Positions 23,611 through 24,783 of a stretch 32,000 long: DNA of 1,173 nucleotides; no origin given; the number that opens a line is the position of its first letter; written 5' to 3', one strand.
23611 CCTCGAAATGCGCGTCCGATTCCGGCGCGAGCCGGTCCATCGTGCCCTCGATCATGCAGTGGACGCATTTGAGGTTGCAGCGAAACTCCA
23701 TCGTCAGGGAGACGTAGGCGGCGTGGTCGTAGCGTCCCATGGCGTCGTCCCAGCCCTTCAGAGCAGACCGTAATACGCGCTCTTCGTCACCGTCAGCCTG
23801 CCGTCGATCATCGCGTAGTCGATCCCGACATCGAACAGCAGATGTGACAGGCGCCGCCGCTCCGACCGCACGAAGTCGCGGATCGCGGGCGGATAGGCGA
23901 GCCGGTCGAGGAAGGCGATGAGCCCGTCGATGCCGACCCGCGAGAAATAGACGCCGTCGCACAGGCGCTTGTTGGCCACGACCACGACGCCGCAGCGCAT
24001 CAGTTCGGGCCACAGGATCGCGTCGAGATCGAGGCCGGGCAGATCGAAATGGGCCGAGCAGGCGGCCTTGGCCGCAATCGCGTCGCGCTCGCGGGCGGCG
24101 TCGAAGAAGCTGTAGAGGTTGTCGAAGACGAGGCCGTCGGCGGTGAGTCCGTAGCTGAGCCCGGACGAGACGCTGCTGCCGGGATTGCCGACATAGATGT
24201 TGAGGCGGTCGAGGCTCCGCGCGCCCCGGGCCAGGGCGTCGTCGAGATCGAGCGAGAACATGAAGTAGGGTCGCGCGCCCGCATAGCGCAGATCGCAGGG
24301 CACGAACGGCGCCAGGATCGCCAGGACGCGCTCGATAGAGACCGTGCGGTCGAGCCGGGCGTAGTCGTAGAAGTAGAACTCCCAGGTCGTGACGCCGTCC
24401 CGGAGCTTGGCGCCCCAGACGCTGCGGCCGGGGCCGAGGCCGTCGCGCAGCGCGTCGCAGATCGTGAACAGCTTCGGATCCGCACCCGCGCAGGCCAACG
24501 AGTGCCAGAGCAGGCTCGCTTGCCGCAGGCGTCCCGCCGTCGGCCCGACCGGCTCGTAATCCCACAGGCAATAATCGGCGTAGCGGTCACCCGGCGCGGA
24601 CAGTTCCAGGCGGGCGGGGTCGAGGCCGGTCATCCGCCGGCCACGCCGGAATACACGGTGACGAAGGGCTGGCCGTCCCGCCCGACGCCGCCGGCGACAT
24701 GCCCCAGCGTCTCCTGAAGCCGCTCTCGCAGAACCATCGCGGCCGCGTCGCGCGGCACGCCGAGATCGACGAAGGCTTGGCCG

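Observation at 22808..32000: Divergent two-operon locus: a modification cassette facing a peptide-type export/processing cassette, with no recognisable precursor gene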

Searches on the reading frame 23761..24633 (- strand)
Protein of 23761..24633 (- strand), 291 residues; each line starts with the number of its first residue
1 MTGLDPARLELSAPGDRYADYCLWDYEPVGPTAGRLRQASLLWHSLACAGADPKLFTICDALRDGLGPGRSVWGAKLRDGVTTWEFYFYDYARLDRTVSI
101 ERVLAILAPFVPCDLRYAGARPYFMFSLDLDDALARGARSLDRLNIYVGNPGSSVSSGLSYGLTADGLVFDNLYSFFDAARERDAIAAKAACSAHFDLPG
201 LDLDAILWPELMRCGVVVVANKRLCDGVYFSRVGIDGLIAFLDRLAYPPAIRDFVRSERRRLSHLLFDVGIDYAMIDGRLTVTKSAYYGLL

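Call 5: search_protein_families(library=pfam, max_evalue=0.01, proteins=[window:23761-24633:-])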
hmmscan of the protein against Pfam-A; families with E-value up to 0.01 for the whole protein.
seq(291 aa): 0 families

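Call 6: search_protein_families(library=ncbifam, max_evalue=0.01, proteins=[window:23761-24633:-])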
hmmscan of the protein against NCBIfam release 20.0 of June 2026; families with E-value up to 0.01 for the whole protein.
seq(291 aa): 0 families

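Call 7: search_solved_structures(query=window:23761-24633:-, max_evalue=10)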
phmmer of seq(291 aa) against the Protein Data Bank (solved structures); distinct sequences matched with E-value up to 10: 0.

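Call 15: find_homologous_proteins(query=window:23761-24633:-, max_evalue=0.001)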
Query seq(291 aa) (291 aa): 911 proteins with E <= 0.001 among 8000 candidates; the best 120 are listed.
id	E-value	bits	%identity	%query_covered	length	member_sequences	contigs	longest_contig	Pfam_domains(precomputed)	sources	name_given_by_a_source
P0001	1.5e-180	617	93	100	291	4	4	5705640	-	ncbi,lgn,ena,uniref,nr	ncbi:hypothetical protein MPPM_2520 [Methylorubrum populi]|uniref:Uncharacterized protein n=1 Tax=Me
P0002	3.8e-178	609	91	100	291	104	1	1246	-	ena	-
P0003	4.7e-176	602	91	99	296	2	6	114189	-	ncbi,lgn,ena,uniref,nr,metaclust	ncbi:hypothetical protein [Methylorubrum zatmanii]|uniref:Uncharacterized protein n=1 Tax=Methylorub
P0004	3.5e-171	586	90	99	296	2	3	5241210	-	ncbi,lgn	ncbi:hypothetical protein [Methylorubrum populi]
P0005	2.6e-167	574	86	100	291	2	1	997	-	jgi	-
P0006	4.4e-166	570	85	100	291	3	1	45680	-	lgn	-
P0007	8.6e-160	549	83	98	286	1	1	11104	-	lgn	-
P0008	4.5e-158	543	82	98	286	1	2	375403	-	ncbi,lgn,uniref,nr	ncbi:hypothetical protein [Methylobacterium brachythecii]|uniref:Uncharacterized protein n=1 Tax=Met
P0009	1.3e-149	515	79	99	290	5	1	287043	-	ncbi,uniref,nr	ncbi:hypothetical protein U8607_04760 [Methylobacterium durans]|uniref:hypothetical protein n=1 Tax=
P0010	2.4e-142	492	74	99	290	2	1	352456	-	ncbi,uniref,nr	ncbi:hypothetical protein J2X36_000859 [Methylobacterium sp. BE186]|uniref:hypothetical protein n=1 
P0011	5.0e-139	481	73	100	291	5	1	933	-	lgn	-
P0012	7.6e-137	474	73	98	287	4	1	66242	-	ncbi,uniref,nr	ncbi:hypothetical protein [Methylobacterium sp. WL8]|uniref:hypothetical protein n=1 Tax=Methylobact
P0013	8.7e-123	427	65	100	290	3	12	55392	-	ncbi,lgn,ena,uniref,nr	ncbi:hypothetical protein [uncultured Bosea sp.]|uniref:hypothetical protein n=1 Tax=uncultured Bose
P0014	1.7e-117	410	66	97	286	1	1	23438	-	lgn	-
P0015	8.9e-117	408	65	100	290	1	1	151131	-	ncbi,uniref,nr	ncbi:hypothetical protein MKK55_05305 [Methylobacterium sp. J-059]|uniref:hypothetical protein n=1 T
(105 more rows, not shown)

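Call 18: find_related_loci(query=A1, collection=genome_contigs, flank=10000)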
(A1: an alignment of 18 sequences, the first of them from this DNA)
Query A1 (291 aa) in genome_contigs; peptide patterns used: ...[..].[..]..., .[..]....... (x = any residue, [..] = any of these).
316 stretches matched a pattern; 270 encode a relative of the query (tblastn E <= 1e-3); the best 80 are kept; 80 distinct loci.
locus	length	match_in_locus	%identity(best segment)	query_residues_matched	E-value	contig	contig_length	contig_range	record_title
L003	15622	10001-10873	97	1-291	0e+0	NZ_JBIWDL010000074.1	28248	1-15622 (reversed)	Methylobacterium sp. NPDC097213 NPDC097213_222_A4.ctg-0074, whole genome shotgun sequence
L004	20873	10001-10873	96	1-291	0e+0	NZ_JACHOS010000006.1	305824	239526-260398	Methylorubrum rhodesianum strain DSM 5687 Ga0373205_06, whole genome shotgun sequence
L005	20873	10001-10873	95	1-291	0e+0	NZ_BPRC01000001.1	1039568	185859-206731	Methylorubrum aminovorans strain NBRC 15686 entry1, whole genome shotgun sequence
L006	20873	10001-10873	91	1-291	1e-175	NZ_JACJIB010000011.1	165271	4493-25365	Methylorubrum thiocyanatum strain DSM 11490 Ga0415277_11, whole genome shotgun sequence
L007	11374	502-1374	91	1-291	4e-175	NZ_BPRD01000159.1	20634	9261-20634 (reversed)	Methylorubrum podarium strain DSM 15083 entry159, whole genome shotgun sequence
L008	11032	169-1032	91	4-291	1e-173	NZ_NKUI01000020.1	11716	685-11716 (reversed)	Methylorubrum zatmanii strain LMG 6087 Methylo-6087_S2_L001_R1_001__paired__contig_20, whole genome shotgun sequence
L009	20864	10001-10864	90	4-291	6e-172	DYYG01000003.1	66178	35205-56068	MAG TPA_asm: Methylorubrum populi isolate 316 c_000000000003_SRA:SRR6323348, whole genome shotgun sequence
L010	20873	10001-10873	85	1-291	5e-166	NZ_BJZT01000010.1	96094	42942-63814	Methylobacterium haplocladii strain NBRC 107714 sequence010, whole genome shotgun sequence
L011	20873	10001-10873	86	1-291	4e-166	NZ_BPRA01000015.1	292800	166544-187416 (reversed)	Methylobacterium thuringiense strain DSM 23674 entry15, whole genome shotgun sequence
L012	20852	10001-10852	82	8-291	3e-150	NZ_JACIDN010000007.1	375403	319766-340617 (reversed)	Methylobacterium brachythecii strain DSM 24105 Ga0373233_07, whole genome shotgun sequence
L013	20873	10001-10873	96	1-291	0e+0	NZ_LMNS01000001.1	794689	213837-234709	Methylobacterium sp. Leaf123 contig_1, whole genome shotgun sequence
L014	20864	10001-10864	78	4-291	4e-145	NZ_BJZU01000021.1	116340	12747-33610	Methylobacterium oxalidis strain NBRC 107715 sequence021, whole genome shotgun sequence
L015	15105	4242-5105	75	4-291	7e-143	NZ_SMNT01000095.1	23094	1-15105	Methylobacterium segetis strain 17J42-1 scf7180000001012, whole genome shotgun sequence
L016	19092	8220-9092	72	1-291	2e-138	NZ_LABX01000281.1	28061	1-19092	Methylobacterium aquaticum strain DSM 16371 contig_281, whole genome shotgun sequence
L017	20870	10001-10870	65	1-291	1e-122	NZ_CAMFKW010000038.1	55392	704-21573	MAG: uncultured Bosea sp. isolate SRR12456161_bin.5_metaWRAP_v1.3_MAG ERZ12289963.290, whole genome shotgun sequence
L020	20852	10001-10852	57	9-291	2e-106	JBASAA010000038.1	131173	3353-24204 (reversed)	MAG: Mesorhizobium sp. isolate MFD12186_ilm_asm_bin6 k127_20749, whole genome shotgun sequence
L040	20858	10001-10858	52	6-291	4e-101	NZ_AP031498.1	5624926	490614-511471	Maricurvus nonylphenolicus strain KU41E chromosome, complete genome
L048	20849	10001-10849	53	8-291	3e-98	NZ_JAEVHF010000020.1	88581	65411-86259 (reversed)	Kistimonas asteriae strain KMD 001 NODE_20_length_88581_cov_35.7685, whole genome shotgun sequence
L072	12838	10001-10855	50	8-291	2e-90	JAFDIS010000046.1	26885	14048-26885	MAG: Deltaproteobacteria bacterium isolate Meg22_1618_Bin_163 Meg22_1618_Bin_163_scaffold_2016, whole genome shotgun seq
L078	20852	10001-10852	46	8-291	1e-88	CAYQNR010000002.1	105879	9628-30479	MAG TPA_asm: uncultured Desulfobacteraceae bacterium isolate binchicken_co100_362 genome assembly, contig: NODE_186_leng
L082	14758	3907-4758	49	8-291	2e-88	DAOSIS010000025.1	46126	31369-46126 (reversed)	MAG TPA_asm: Syntrophales bacterium isolate AMR_MDS_1695 NODE_930_length_46126_cov_8.438085, whole genome shotgun sequen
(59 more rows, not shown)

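Call 25: predict_structure(alignment_id=A1)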
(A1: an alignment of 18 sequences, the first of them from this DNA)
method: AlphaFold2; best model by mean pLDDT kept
length: 291 residues; sequences in the alignment: 18
mean_pLDDT: 87.7   pTM: 0.88
mean pLDDT of the five models: 87.7, 87.5, 87.3, 87.0, 86.4
residues with pLDDT >= 90: 178; 70-90: 85; 50-70: 20; < 50: 8
segments of 3 or more residues with pLDDT < 50: 93-95, 153-155
pLDDT, mean of each block of 10 residues (from residue 1): 74 88 86 93 94 95 92 94 91 65 92 78 85 91 86 61 87 89 90 69 90 93 91 96 96 96 96 90 96 93
secondary structure, 60 per line:
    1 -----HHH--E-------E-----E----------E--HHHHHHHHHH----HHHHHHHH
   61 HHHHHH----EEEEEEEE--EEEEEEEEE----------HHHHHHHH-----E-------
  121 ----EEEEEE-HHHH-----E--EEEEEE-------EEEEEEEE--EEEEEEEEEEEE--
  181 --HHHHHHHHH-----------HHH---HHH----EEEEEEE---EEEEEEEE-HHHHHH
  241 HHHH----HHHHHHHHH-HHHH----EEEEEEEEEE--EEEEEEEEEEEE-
elements in order: H39-48 H53-66 E71-78 E81-89 H100-107 E125-130 H132-135 E144-149 E157-164 E167-178 H183-191 E216-222 E226-233 H235-244 H249-257 H259-262 E267-276 E279-290

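Call 29: fold_search(model_id=the predicted structure, library=pdb)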
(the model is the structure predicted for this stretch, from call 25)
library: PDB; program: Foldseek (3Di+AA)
matches with E <= 10: 612; with E <= 0.001: 21
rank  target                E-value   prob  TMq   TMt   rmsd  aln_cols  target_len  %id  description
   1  5y4g_B                3.8e-07  1.00  0.44  0.44   7.0       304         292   13  Apo Structure of AmbP3 (released 2018-07-18)
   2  5ynw_B                4.2e-07  1.00  0.44  0.42   7.1       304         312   13  Crystal structure of an aromatic prenyltransferase FAMD1 from Fischerella ambigua UTEX 1903 in complex with DMASPP and (released 2018-08-29)
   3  5y72_B                4.8e-07  1.00  0.45  0.45   6.9       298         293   13  DMSPP Bound AmbP3 (released 2018-07-18)
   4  5ynt_B                1.3e-06  1.00  0.44  0.42   7.1       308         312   12  Crystal structure of an aromatic prenyltransferase FAMD1 from Fischerella ambigua UTEX 1903 (released 2018-08-29)
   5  5ynv_B                1.6e-06  1.00  0.45  0.43   7.0       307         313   12  Crystal structure of an aromatic prenyltransferase FAMD1 from Fischerella ambigua UTEX 1903 in complex with DMASPP (released 2018-08-29)
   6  5ynt_A                2.3e-06  1.00  0.43  0.42   7.2       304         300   13  Crystal structure of an aromatic prenyltransferase FAMD1 from Fischerella ambigua UTEX 1903 (released 2018-08-29)
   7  5z43_B                2.6e-06  1.00  0.42  0.43   8.9       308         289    9  Crystal structure of prenyltransferase AmbP1 apo structure (released 2018-06-06)
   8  5ynw_A                3.2e-06  1.00  0.44  0.43   7.2       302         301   14  Crystal structure of an aromatic prenyltransferase FAMD1 from Fischerella ambigua UTEX 1903 in complex with DMASPP and (released 2018-08-29)
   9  5ynu_A                3.4e-06  1.00  0.43  0.42   7.2       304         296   14  Crystal structure of an aromatic prenyltransferase FAMD1 from Fischerella ambigua UTEX 1903 in complex with INN (released 2018-08-29)
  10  5z45_A                3.9e-06  1.00  0.40  0.40   8.7       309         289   10  Crystal structure of prenyltransferase AmbP1 pH6.5 complexed with GSPP and cis-indolyl vinyl isonitrile (released 2018-06-06)
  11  5yk9_B                4.1e-06  1.00  0.47  0.47   6.9       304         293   10  Crystal structure of selenomethionine-labelled indole prenyltransferase AmbP1 (released 2018-06-06)
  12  4yzj                  5.6e-06  1.00  0.43  0.38   8.1       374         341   14  Crystal structure of selnomethionin-labeled indole prenyltransferase TleC (released 2016-03-16)
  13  5z45_B                6.7e-06  1.00  0.45  0.46   6.8       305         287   10  Crystal structure of prenyltransferase AmbP1 pH6.5 complexed with GSPP and cis-indolyl vinyl isonitrile (released 2018-06-06)
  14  5z43_A                6.7e-06  1.00  0.40  0.40   9.4       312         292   10  Crystal structure of prenyltransferase AmbP1 apo structure (released 2018-06-06)
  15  5z46_B                1.4e-05  1.00  0.41  0.41   9.2       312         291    9  Crystal structure of prenyltransferase AmbP1 pH8 complexed with GSPP and cis-indolyl vinyl isonitrile (released 2018-06-06)
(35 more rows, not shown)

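Call 53: search_protein_families(library=pfam, max_evalue=0.001, proteins=[L040:1834-3936:+, L040:4024-5247:+, L040:5413-7500:+, L040:7788-9164:+, L040:9174-9992:+, L048:1386-4361:+, L048:7667-9151:+, L048:9151-9957:+, L048:5890-7335:-, L048:4518-5276:-])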
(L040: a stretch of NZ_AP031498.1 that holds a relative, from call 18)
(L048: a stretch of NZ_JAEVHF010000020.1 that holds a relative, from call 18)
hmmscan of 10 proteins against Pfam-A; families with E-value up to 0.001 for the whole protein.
L040:1834-3936:+ (700 aa): 7 families
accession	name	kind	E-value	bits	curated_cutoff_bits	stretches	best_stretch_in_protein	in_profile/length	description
PF00009.33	GTP_EFTU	-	1.6e-66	223.9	26.5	1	9-288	2-188/188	Elongation factor Tu GTP binding domain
PF03764.24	EFG_IV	-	1.2e-43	148.2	24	1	485-602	1-117/121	Elongation factor G, domain IV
PF14492.12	EFG_III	-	4.6e-34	116.7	27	1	410-484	1-75/75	Elongation Factor G, domain III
PF00679.30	EFG_C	-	2.1e-32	111.4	27.9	1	608-694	1-88/89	Elongation factor G C-terminus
PF03144.31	GTP_EFTU_D2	-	2.7e-19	69.8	30.3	1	330-397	1-73/73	Elongation factor Tu domain 2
PF22042.2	EF-G_D2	-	9.4e-18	64.6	27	1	315-398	1-83/84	Elongation factor G domain 2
PF16658.11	RF3_C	-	1.2e-05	25.6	40.1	1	419-496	15-92/132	Class II release factor RF3, C-terminal domain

L040:4024-5247:+ (407 aa): 3 families
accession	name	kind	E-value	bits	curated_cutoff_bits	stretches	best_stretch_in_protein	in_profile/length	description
PF00009.33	GTP_EFTU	-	2.7e-60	203.6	26.5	1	10-214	1-187/188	Elongation factor Tu GTP binding domain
PF03143.23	GTP_EFTU_D3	-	4.7e-40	136.6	27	1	311-405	1-105/106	Elongation factor Tu C-terminal domain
PF03144.31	GTP_EFTU_D2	-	1.3e-18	67.6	30.3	1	238-307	1-73/73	Elongation factor Tu domain 2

L040:5413-7500:+ (695 aa): 6 families
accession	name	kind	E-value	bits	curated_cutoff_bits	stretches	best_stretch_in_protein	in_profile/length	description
PF00009.33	GTP_EFTU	-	1e-59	201.7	26.5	1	6-278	2-188/188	Elongation factor Tu GTP binding domain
PF03764.24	EFG_IV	-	8.4e-44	148.7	24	1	476-594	1-120/121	Elongation factor G, domain IV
PF00679.30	EFG_C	-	8.7e-29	99.8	27.9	1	597-683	1-88/89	Elongation factor G C-terminus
PF14492.12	EFG_III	-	1.7e-28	98.9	27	1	401-474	1-74/75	Elongation Factor G, domain III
PF03144.31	GTP_EFTU_D2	-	1.6e-19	70.6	30.3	1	321-388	1-73/73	Elongation factor Tu domain 2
PF22042.2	EF-G_D2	-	1.7e-15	57.3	27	1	307-389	1-83/84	Elongation factor G domain 2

L040:7788-9164:+ (458 aa): 1 family
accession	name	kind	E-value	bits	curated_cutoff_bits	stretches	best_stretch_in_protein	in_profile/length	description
PF02321.23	OEP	-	8.5e-49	166.3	22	2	241-427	2-187/187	Outer membrane efflux protein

L040:9174-9992:+ (272 aa): 0 families

L048:1386-4361:+ (991 aa): 4 families
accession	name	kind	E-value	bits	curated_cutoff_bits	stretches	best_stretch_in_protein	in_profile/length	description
PF02347.22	GDC-P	-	4.4e-181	602.9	26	2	46-468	1-428/429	Glycine cleavage system P-protein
PF21478.3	GcvP2_C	-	4.5e-59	198.1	27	1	811-932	1-122/122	Glycine dehydrogenase, C-terminal domain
PF01212.27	Beta_elim_lyase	-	5.9e-05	23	27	1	574-714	29-171/288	Beta-eliminating lyase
PF00266.25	Aminotran_5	-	0.00034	20.1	21.5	1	613-745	78-207/371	Aminotransferase class-V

L048:7667-9151:+ (494 aa): 1 family
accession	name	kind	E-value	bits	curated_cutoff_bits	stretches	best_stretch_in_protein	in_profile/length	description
PF02321.23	OEP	-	1.5e-55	188.3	22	2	267-454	1-187/187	Outer membrane efflux protein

L048:9151-9957:+ (268 aa): 0 families

L048:5890-7335:- (481 aa): 4 families
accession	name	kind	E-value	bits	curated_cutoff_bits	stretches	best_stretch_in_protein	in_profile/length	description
PF04055.27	Radical_SAM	-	8.2e-23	81.8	29.5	1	180-358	2-166/166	Radical SAM superfamily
PF00919.26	UPF0004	-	7.2e-21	74.5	27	1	43-123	1-85/98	Uncharacterized protein family UPF0004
PF18693.7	TRAM_2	-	6.1e-19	68.4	27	1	414-475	1-61/63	TRAM domain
PF01938.26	TRAM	-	6.6e-05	23.1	21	1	412-475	2-59/61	TRAM domain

L048:4518-5276:- (252 aa): 0 families

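Call 75: search_dna_similar(query=window:23761-24633:-, collection=plasmids, mode=protein, max_rows=30)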
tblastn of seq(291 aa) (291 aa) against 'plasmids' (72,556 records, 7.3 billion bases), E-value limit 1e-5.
Records with a match: 1; places in all: 1; records where one place covers at least 80% of the query: 1.
Best place of each record, by identity: <60% 1.
By first word of the organism name: Pontibrevibacter 1.
By predicted mobility (MOB-suite, as given by PLSDB): non-mobilizable 1.
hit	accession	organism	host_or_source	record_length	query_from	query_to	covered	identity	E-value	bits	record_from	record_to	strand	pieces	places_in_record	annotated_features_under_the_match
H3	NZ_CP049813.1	Pontibrevibacter nitratireducens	-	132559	20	291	93%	43.6%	2e-45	171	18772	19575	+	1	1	hypothetical protein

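Call 94: search_protein_families(library=pfam, max_evalue=0.01, proteins=[L072:7559-8806:+, L078:6957-9041:+, L020:8563-9993:+, L082:1787-2932:+])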
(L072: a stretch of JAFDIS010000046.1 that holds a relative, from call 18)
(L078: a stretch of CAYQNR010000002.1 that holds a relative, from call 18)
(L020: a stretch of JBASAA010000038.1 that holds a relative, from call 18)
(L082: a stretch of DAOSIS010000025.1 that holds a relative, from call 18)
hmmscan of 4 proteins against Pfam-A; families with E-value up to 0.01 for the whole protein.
L072:7559-8806:+ (416 aa): 1 family
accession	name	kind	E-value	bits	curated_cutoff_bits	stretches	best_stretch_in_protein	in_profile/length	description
PF11950.13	DUF3467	-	1.2e-08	35.3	25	1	36-113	12-82/92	Protein of unknown function (DUF3467)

L078:6957-9041:+ (695 aa): 1 family
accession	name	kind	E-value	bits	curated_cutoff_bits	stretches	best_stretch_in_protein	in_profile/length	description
PF11950.13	DUF3467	-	2.6e-14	53.5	25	1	17-105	6-90/92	Protein of unknown function (DUF3467)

L020:8563-9993:+ (477 aa): 8 families
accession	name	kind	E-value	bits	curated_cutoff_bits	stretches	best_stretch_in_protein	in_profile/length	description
PF13191.12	AAA_16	-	0.00016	22.6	32.6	1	3-31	23-51/167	AAA ATPase domain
PF00485.24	PRK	-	0.00019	21.8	22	0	6-34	1-29/196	Phosphoribulokinase / Uridine kinase family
PF13238.12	AAA_18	-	0.0002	22.2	29.4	1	7-117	1-107/128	AAA domain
PF13401.12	AAA_22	-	0.00036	21.3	27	1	3-87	4-91/130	AAA domain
PF06414.18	Zeta_toxin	-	0.00083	19.3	22.3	0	7-29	19-41/199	Zeta toxin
PF13521.12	AAA_28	-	0.0019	18.9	27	1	7-50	2-44/164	AAA domain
PF00004.35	AAA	-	0.0041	18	21.2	1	9-44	3-38/131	ATPase family associated with various cellular activities (AAA)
PF13671.12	AAA_33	-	0.0051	17.6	27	0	7-96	2-86/143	AAA domain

L082:1787-2932:+ (382 aa): 2 families
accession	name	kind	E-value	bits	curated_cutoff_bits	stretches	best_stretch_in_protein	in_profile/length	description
PF11950.13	DUF3467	-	2e-08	34.6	25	1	6-79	21-90/92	Protein of unknown function (DUF3467)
PF10098.14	DUF2336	-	0.00095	19.1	34.6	0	148-182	195-229/262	Uncharacterised protein conserved in bacteria (DUF2336)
